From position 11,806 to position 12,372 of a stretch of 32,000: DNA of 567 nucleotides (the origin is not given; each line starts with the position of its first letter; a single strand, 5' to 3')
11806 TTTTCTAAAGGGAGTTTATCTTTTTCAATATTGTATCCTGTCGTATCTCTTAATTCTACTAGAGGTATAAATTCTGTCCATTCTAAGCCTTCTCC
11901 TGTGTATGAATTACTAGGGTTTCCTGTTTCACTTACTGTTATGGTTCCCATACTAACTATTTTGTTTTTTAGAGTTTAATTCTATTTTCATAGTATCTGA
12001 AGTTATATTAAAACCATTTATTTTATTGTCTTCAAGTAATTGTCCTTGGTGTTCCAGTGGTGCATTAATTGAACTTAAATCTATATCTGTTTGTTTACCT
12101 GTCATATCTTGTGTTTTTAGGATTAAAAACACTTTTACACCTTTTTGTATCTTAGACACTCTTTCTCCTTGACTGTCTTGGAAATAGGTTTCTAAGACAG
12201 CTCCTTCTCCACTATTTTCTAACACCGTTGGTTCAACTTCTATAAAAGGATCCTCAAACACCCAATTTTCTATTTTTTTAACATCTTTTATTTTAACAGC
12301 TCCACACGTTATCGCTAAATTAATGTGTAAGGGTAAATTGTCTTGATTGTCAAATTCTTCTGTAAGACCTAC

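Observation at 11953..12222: The Hcp C-terminal extension switches together with the N-terminal domain of the downstream effector (candidate built-in effector adaptor)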

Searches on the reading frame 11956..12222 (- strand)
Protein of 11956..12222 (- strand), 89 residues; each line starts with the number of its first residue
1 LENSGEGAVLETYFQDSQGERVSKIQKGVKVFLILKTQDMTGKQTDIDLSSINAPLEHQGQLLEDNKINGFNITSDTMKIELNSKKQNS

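Call 33: find_homologous_proteins(query=A3, max_evalue=0.01)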
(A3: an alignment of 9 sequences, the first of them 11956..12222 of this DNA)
Query A3 (9 sequences) (89 aa, profile of the alignment): 3 proteins with E <= 0.01 among 507 candidates.
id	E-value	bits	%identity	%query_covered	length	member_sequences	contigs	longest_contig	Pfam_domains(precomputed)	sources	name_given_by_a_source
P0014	4.0e-19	86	23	92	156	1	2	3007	PF17642.7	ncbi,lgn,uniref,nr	ncbi:hypothetical protein LX95_02912 [Mesonia algae]|uniref:Uncharacterized protein n=1 Tax=Mesonia 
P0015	2.1e-16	77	24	93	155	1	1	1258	PF17642.7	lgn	-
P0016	5.7e-14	69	38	56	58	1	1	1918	-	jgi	-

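Call 39: search_protein_representatives(alignment_id=A3)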
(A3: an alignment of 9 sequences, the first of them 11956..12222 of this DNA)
Query: 9 sequences, 92 profile positions. Proteins with E-value up to 0.001 (for the whole library): 374; up to 1e-10: 277; up to 1e-30: 7. The best 150 are listed.
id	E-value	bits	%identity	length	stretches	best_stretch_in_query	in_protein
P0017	1.1e-46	172.7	-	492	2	1-87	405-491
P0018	4.2e-44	164.3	-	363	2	3-86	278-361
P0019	7.7e-40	150.7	-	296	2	6-86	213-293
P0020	2.5e-38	145.8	-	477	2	6-90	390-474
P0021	1.1e-37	143.8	-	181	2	7-87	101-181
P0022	4.6e-31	122.6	-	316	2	5-86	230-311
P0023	6.5e-31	122.1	-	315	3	3-87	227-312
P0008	1.3e-30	121.1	-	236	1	2-91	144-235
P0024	1.7e-28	114.3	-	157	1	2-89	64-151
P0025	6.4e-27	109.3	-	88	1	4-87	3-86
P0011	8.8e-27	108.8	-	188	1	1-89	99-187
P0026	2.7e-26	107.3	-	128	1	3-89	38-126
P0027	8.7e-26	105.6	-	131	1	3-89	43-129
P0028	8.9e-26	105.6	-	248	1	1-89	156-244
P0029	1.4e-25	105.0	-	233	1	3-91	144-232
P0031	3.4e-25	103.7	-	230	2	7-88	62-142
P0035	4.2e-24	100.2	-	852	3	1-86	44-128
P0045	1.6e-23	98.3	-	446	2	7-88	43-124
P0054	8.2e-23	96.1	-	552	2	4-88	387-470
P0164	2.6e-17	78.4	-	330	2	3-90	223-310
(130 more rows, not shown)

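Call 42: search_protein_families(library=pfam, proteins=[P0017, P0020, P0054, P0018, P0035, P0045, P0164, P0023, P0031, P0019], max_evalue=0.01)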
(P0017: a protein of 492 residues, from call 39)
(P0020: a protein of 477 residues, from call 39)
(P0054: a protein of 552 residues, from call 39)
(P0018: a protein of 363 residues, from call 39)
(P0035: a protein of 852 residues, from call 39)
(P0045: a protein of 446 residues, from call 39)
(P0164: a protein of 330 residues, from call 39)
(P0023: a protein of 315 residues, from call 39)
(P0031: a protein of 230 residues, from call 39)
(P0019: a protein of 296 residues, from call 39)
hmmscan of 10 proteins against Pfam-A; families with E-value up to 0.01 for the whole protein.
P0017 (492 aa): 1 family
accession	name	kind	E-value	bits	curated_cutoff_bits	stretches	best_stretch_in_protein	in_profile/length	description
PF14524.12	Wzt_C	-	0.0024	18.3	30.4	0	408-439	8-39/143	Wzt C-terminal domain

P0020 (477 aa): 1 family
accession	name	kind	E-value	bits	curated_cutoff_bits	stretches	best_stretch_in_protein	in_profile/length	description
PF16527.11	CpxA_peri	-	0.0086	16.9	23.5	0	363-407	19-67/134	Two-component sensor protein CpxA, periplasmic domain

P0054 (552 aa): 12 families
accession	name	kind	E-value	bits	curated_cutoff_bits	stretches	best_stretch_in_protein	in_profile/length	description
PF23598.1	LRR_14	-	1.1e-31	110.3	40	3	124-190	57-121/353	Leucine-rich repeat region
PF13855.12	LRR_8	-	5.5e-23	80.9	27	3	183-241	1-61/61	Leucine rich repeat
PF12799.13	LRR_4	-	1.1e-20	73.6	27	5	184-222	2-40/44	Leucine Rich repeats (2 copies)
PF00560.39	LRR_1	-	1.1e-15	54.8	20.6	0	207-228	1-23/23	Leucine Rich Repeat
PF13927.12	Ig_3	-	4e-08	34.1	30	1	290-350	9-78/78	Immunoglobulin domain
PF25019.1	LRR_R13L1-DRL21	-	8.8e-06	26.1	27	0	206-260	69-125/127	R13L1/DRL21 LRRs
PF07679.22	I-set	-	1.5e-05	25.4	23.7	1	289-354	6-81/90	Immunoglobulin I-set domain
PF13895.12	Ig_2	-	2.6e-05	24.8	27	1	295-367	11-79/79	Immunoglobulin domain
PF13516.12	LRR_6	-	5.1e-05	23.5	23.4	0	229-242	3-16/24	Leucine Rich repeat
PF23211.1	LRR_LRWD1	-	0.00017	21.8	28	0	222-262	35-74/190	Leucine-rich repeat and WD repeat-containing protein 1, LRR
PF14580.12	LRR_9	-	0.0003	20.9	30.5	0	185-265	44-126/175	Leucine-rich repeat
PF25013.1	LRR_Zer-1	-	0.0014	19.2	27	0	181-265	6-99/137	Zer-1-like, Leucine-rich repeats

P0018 (363 aa): 1 family
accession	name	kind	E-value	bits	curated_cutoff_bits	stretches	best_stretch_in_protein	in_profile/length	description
PF17642.6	TssD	-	5.1e-17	62.4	25.8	1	2-129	3-119/128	Hemolysin coregulated protein Hcp (TssD)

P0035 (852 aa): 2 families
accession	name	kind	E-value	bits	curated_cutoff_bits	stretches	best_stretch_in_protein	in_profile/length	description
PF00959.24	Phage_lysozyme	-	9.7e-28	97.5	22.3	1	711-839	1-125/125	Phage lysozyme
PF01551.29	Peptidase_M23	-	2e-11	44.3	28.7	1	539-624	2-79/96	Peptidase family M23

P0045 (446 aa): 1 family
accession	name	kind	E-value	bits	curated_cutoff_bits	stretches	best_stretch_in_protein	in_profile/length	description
PF19940.4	DUF6402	-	5e-19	69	26.4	1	265-423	3-166/278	Family of unknown function (DUF6402)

P0164 (330 aa): 0 families

P0023 (315 aa): 0 families

P0031 (230 aa): 0 families

P0019 (296 aa): 0 families

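Call 43: predict_structure(alignment_id=A3)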
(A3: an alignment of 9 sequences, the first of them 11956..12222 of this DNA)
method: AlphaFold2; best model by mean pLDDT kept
length: 89 residues; sequences in the alignment: 9
mean_pLDDT: 88.7   pTM: 0.77
mean pLDDT of the five models: 88.7, 88.6, 88.5, 87.3, 87.0
residues with pLDDT >= 90: 65; 70-90: 16; 50-70: 4; < 50: 4
segments of 3 or more residues with pLDDT < 50: 1-3
pLDDT, mean of each block of 10 residues (from residue 1): 69 94 90 96 93 90 92 96 78
secondary structure, 60 per line:
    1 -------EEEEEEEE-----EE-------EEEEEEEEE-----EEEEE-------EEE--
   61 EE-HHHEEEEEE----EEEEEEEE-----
elements in order: E8-15 E30-38 E44-48 E56-58 E67-72 E77-84

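Call 46: fold_search(model_id=the predicted structure, library=pdb)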
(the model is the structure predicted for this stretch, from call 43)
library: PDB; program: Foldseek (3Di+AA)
matches with E <= 10: 398; with E <= 0.001: 0
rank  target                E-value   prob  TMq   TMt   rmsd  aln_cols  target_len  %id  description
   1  7k2t_C                5.9e-02  0.84  0.42  0.13   8.0        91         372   10  Mg2+/ATP-bound structure of the full-length WzmWzt O antigen ABC transporter in lipid nanodiscs (released 2021-01-13)
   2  8dl0_C                6.7e-02  0.90  0.46  0.14   7.9        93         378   12  CryoEM structure of the nucleotide-free and open channel A.aeolicus WzmWzt transporter (released 2022-09-21)
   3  8dne_A                1.2e-01  0.84  0.46  0.14   7.2        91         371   12  CryoEM structure of the A.aeolicus WzmWzt transporter bound to ATP (released 2022-09-21)
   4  8dne_C                1.3e-01  0.63  0.41  0.12  10.5        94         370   14  CryoEM structure of the A.aeolicus WzmWzt transporter bound to ATP (released 2022-09-21)
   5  7cvy_A                1.3e-01  0.47  0.33  0.10   6.5        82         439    7  Cryo-EM structure of Chikungunya virus in complex with Fab fragments of mAb CHK-124 (released 2020-11-04)
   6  8dky_A                1.6e-01  0.66  0.39  0.26   7.2        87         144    9  Crystal structure of the Aquifex aeolicus Wzt Carbohydrate Binding Domain bound to 3-O-methyl-D-mannose (released 2022-09-21)
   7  5hno_B                1.6e-01  0.54  0.41  0.25  10.6       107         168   10  The structure of the kdo-capped saccharide binding subunit of the O-12 specific ABC transporter, Wzt (released 2016-03-09)
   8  7k2t_A                1.8e-01  0.87  0.48  0.14   7.1        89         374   12  Mg2+/ATP-bound structure of the full-length WzmWzt O antigen ABC transporter in lipid nanodiscs (released 2021-01-13)
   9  8dl0_A                2.0e-01  0.84  0.50  0.14  11.0        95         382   15  CryoEM structure of the nucleotide-free and open channel A.aeolicus WzmWzt transporter (released 2022-09-21)
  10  7ui8_A                2.4e-01  0.18  0.32  0.27  17.2       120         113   14  Intramolecular ester bond-containing repeat domain from E. columbae adhesin (split and religated) (released 2023-04-05)
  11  6o14_B                2.9e-01  0.69  0.46  0.31   6.7        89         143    9  Crystal structure of the Aquifex aeolicus Wzt Carbohydrate Binding Domain (released 2020-01-15)
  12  5hnp_A                4.1e-01  0.33  0.39  0.25  10.7       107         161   10  The structure of the kdo-capped saccharide binding subunit of the O-12 specific ABC transporter, Wzt (released 2016-03-09)
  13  1oll                  4.1e-01  0.33  0.34  0.20   6.8        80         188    9  Extracellular region of the human receptor NKp46 (released 2003-09-04)
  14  5hnp_B                5.5e-01  0.30  0.41  0.25  10.5       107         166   11  The structure of the kdo-capped saccharide binding subunit of the O-12 specific ABC transporter, Wzt (released 2016-03-09)
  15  4u48                  7.3e-01  0.63  0.52  0.04   5.2       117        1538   14  Crystal structure of Salmonella alpha-2-macroglobulin (released 2014-09-17)
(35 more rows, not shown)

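Call 48: find_encoding_contigs(protein=P0014, flank=6000, max_places=3)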
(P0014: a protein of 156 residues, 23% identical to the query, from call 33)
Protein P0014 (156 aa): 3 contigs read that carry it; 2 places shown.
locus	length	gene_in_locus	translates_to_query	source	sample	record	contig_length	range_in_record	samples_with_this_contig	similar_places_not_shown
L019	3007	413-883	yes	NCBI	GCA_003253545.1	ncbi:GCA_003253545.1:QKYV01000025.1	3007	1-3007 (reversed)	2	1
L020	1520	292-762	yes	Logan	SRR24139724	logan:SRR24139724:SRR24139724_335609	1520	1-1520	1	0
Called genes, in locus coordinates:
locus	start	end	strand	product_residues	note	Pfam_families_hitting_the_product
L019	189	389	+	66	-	PF17642:TssD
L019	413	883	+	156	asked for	PF17642:TssD (weak)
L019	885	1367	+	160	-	-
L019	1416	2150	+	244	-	-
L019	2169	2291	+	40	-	-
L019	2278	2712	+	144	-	-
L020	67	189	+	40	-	PF17642:TssD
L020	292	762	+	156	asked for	PF17642:TssD (weak)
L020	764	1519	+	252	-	?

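Call 52: find_encoding_contigs(protein=P0015, flank=3000, max_places=4)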
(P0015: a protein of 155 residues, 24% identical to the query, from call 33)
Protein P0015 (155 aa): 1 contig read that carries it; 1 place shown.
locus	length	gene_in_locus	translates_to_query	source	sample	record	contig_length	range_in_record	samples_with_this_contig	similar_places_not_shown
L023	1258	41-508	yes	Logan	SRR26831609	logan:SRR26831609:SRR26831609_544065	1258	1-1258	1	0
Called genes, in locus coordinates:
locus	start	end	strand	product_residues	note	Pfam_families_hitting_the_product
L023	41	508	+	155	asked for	PF17642:TssD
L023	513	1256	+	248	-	?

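Call 62: search_protein_families(library=ncbifam, proteins=[P0022], max_evalue=0.01)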
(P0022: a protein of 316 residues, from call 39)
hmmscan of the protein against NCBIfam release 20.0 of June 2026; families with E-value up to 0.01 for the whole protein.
P0022 (316 aa): 1 family
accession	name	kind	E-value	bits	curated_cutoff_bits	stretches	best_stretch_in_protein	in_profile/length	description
NF033420.0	T6SS_PAAR_dom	equivalog_domain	0.0063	16.6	124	0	48-87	55-93/94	type VI secretion system PAAR protein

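Call 72: search_protein_families(library=pfam, alignment_id=A5, max_evalue=0.001)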
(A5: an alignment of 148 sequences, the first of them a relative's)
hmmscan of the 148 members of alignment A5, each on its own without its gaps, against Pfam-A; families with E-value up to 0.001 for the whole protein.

A. member 1, P0017 (492 aa): 0 families

B. families by the number of members that match (of 148 scanned): 21 families
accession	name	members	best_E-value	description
PF17642.6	TssD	78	2.1e-39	Hemolysin coregulated protein Hcp (TssD)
PF05488.18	PAAR_motif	2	1e-21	PAAR motif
PF14107.11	DUF4280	2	8e-18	Domain of unknown function (DUF4280)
PF13665.11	Tox-PAAR-like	1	9.3e-35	Toxin PAAR-like domain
PF23598.1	LRR_14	1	1.1e-31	Leucine-rich repeat region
PF00959.24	Phage_lysozyme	1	9.7e-28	Phage lysozyme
PF13855.12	LRR_8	1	5.5e-23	Leucine rich repeat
PF12799.13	LRR_4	1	1.1e-20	Leucine Rich repeats (2 copies)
PF19940.4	DUF6402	1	5e-19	Family of unknown function (DUF6402)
PF00560.39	LRR_1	1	1.1e-15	Leucine Rich Repeat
PF01551.29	Peptidase_M23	1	2e-11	Peptidase family M23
PF13927.12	Ig_3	1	4e-08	Immunoglobulin domain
PF25019.1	LRR_R13L1-DRL21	1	8.8e-06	R13L1/DRL21 LRRs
PF07679.22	I-set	1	1.5e-05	Immunoglobulin I-set domain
PF13895.12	Ig_2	1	2.6e-05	Immunoglobulin domain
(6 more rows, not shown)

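Call 73: find_encoding_contigs(protein=P0016, flank=3000, max_places=3)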
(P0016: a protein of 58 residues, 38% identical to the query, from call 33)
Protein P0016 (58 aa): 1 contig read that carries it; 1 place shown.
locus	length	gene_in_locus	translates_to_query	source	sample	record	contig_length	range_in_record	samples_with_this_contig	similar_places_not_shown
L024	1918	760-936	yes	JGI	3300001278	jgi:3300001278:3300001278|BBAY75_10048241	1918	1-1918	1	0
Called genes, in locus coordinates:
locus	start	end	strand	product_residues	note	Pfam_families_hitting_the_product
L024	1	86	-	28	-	?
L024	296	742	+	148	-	PF17642:TssD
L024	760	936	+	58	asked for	-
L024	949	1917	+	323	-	?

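Call 86: search_solved_structures(query=A3, max_evalue=1)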
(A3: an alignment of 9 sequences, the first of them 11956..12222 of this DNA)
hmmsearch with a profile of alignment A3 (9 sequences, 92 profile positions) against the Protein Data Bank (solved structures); distinct sequences matched with E-value up to 1: 2.
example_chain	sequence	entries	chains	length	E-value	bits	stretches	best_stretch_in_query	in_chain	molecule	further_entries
6lwt_A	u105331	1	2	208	0.47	13.5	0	39-73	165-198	Superantigen-like protein SSL10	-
6ucd_A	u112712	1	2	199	0.6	13.2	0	39-72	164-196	Exotoxin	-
